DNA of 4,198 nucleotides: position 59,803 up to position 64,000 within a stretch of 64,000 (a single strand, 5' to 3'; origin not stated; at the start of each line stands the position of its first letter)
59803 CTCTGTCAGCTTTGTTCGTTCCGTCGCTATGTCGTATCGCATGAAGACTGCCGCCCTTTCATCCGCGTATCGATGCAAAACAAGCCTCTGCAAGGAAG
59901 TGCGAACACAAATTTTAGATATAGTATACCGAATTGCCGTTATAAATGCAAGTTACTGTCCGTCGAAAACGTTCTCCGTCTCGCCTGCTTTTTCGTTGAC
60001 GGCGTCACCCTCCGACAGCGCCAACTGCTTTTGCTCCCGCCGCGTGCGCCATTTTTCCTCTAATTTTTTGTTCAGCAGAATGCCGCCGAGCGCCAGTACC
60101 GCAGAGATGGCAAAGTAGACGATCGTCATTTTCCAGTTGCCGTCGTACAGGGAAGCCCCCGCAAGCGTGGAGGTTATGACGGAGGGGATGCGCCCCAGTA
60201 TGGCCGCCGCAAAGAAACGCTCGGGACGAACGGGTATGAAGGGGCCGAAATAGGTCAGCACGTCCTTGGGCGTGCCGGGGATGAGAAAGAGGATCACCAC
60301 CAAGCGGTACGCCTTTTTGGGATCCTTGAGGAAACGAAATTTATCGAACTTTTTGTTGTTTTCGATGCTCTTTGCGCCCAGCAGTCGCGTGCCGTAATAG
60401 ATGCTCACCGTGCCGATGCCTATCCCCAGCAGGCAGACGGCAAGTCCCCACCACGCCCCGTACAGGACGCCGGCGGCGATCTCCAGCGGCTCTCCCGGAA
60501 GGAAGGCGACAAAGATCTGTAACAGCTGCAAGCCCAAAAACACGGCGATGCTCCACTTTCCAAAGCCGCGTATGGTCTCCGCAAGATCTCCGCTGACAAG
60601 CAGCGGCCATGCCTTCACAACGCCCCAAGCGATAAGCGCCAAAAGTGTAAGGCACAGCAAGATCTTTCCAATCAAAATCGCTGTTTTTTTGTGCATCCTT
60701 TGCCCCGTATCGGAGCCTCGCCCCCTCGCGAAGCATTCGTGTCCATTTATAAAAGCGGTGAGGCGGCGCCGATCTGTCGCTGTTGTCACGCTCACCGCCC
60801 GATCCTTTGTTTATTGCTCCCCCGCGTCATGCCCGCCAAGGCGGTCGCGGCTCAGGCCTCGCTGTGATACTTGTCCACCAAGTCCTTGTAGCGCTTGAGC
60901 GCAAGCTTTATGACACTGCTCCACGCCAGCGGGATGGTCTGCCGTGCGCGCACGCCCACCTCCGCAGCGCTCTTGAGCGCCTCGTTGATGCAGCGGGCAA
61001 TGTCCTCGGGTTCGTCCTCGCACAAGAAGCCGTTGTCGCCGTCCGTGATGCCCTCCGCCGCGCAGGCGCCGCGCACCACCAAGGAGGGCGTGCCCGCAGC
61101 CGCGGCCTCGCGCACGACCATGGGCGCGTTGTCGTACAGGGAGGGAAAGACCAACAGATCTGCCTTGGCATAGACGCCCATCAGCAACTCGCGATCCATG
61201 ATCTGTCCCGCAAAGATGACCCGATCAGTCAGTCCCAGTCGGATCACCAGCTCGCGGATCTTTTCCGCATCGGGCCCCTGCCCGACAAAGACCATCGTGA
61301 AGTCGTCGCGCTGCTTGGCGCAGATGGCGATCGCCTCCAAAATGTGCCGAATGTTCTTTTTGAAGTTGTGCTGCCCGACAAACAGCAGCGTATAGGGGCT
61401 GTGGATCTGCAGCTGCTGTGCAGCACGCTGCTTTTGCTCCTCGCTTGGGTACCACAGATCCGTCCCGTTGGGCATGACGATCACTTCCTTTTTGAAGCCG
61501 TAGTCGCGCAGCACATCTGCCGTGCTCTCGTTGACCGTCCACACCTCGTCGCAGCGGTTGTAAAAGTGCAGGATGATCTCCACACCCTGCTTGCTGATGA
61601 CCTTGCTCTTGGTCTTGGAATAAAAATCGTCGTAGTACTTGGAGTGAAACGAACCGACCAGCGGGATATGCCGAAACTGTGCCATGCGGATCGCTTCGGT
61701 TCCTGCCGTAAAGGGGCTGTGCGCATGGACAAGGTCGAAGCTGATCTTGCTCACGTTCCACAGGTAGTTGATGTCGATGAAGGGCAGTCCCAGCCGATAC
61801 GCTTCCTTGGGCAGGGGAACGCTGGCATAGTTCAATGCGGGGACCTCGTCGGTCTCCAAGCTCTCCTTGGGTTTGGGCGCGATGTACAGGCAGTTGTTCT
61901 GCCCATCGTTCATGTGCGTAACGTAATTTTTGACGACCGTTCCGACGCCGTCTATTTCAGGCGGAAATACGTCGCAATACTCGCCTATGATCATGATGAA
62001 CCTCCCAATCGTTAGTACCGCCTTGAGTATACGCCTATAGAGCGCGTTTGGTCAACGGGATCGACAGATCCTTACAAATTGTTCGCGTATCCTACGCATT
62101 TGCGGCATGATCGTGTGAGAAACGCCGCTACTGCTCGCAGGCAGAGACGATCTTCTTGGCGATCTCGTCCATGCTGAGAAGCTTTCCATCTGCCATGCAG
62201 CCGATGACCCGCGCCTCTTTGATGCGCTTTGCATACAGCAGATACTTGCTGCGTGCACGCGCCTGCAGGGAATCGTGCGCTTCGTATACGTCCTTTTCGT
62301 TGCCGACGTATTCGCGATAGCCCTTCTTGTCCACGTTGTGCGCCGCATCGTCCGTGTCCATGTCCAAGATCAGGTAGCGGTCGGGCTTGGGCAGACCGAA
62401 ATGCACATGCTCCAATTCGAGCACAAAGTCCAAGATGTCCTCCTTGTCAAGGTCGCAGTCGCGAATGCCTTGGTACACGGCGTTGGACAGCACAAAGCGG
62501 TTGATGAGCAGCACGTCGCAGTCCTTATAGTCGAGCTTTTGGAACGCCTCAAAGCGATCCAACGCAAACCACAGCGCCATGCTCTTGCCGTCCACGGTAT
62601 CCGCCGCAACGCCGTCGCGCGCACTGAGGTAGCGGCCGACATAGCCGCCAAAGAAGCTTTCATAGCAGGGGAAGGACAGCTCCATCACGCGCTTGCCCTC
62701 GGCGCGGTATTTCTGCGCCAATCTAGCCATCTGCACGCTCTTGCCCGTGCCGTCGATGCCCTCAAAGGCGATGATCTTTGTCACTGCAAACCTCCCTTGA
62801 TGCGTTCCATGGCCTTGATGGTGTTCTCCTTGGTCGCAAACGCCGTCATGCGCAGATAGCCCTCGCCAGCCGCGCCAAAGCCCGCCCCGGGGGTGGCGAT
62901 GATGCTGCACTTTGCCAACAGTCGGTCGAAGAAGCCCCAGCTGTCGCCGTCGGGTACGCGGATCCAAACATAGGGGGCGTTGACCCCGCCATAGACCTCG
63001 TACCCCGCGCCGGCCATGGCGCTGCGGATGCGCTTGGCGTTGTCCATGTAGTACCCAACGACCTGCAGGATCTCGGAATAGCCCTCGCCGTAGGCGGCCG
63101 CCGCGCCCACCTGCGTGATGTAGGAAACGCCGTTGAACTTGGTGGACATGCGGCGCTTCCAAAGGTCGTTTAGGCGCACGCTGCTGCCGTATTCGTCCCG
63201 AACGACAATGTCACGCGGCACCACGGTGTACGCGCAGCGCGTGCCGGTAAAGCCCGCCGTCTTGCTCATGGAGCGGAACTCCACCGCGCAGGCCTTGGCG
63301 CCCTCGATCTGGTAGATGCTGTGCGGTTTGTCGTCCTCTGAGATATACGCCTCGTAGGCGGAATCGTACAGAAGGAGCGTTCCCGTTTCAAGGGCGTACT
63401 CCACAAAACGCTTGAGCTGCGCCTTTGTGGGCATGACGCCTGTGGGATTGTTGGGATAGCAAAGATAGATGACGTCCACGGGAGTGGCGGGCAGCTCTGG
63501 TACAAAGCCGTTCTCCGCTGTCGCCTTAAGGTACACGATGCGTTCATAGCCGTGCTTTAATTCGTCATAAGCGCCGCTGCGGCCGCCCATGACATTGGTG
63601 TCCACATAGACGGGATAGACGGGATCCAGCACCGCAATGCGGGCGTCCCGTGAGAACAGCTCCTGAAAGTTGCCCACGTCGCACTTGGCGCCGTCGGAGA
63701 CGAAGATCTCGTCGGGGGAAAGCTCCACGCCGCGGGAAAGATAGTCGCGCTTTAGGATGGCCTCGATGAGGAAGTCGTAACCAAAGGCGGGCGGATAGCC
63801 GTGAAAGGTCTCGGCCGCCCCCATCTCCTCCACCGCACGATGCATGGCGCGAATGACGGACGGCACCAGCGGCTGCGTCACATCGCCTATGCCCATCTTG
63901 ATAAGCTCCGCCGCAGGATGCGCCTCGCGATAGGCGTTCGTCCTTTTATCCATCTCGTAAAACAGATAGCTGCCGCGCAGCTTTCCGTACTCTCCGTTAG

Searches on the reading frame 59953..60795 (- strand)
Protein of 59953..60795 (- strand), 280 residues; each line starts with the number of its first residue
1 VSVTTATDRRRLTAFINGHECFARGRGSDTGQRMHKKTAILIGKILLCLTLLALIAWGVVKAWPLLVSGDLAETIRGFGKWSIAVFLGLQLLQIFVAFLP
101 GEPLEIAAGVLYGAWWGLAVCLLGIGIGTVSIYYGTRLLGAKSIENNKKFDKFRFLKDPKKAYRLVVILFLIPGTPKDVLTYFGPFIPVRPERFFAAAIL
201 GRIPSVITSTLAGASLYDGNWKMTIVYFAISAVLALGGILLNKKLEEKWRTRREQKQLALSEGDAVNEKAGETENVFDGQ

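Call 10: search_protein_families(library=pfam, max_evalue=0.001, proteins=[window:59953-60795:-])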
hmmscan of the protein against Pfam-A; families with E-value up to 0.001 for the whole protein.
window:59953-60795:- (280 aa): 1 family
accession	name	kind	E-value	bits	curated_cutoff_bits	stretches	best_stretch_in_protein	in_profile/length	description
PF09335.16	VTT_dom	-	1.4e-15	58.3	33.9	1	99-214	1-122/123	VTT domain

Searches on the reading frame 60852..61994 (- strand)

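Call 10: search_protein_families(library=pfam, max_evalue=0.001, proteins=[window:60852-61994:-])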
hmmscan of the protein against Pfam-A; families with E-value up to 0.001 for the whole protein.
window:60852-61994:- (380 aa): 5 families
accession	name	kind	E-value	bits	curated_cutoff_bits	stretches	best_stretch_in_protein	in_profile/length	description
PF00534.26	Glycos_transf_1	-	3.8e-30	105.1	26.4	1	192-343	6-159/172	Glycosyl transferases group 1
PF13692.12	Glyco_trans_1_4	-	4.5e-27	95.5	27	1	202-341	3-141/142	Glycosyl transferases group 1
PF13439.12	Glyco_transf_4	-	5.1e-22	79.1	28.5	1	14-180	1-168/170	Glycosyltransferase Family 4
PF13579.12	Glyco_trans_4_4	-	2.7e-09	38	29.7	1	49-177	35-158/158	Glycosyl transferase 4-like domain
PF20706.3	GT4-conflict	-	4.3e-05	23.1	26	1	189-319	189-323/385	Family 4 Glycosyltransferase in conflict systems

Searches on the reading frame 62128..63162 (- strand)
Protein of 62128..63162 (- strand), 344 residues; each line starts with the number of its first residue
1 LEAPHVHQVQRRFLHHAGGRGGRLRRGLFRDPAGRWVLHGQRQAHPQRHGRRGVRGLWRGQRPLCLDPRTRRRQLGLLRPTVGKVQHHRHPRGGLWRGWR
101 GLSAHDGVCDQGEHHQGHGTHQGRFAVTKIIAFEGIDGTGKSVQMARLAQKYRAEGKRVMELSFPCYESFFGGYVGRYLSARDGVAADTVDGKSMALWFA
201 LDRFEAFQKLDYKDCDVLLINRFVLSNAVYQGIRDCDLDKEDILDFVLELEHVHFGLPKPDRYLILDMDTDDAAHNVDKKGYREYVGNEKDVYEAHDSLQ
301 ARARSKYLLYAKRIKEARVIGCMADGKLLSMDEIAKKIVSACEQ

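Call 10: search_protein_families(library=pfam, max_evalue=0.001, proteins=[window:62128-63162:-])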
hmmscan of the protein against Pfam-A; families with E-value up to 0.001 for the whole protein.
window:62128-63162:- (344 aa): 1 family
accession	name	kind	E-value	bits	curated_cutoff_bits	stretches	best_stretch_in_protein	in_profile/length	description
PF02223.23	Thymidylate_kin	-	4.7e-16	59.5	27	1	133-297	1-150/185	Thymidylate kinase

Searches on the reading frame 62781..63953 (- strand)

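Call 10: search_protein_families(library=pfam, max_evalue=0.001, proteins=[window:62781-63953:-])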
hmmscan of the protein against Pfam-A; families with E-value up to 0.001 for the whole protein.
window:62781-63953:- (390 aa): 1 family
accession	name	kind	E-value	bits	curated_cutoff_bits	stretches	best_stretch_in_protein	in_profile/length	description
PF00155.27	Aminotran_1_2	-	3.8e-32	112.3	19.7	1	16-385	2-361/361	Aminotransferase class I and II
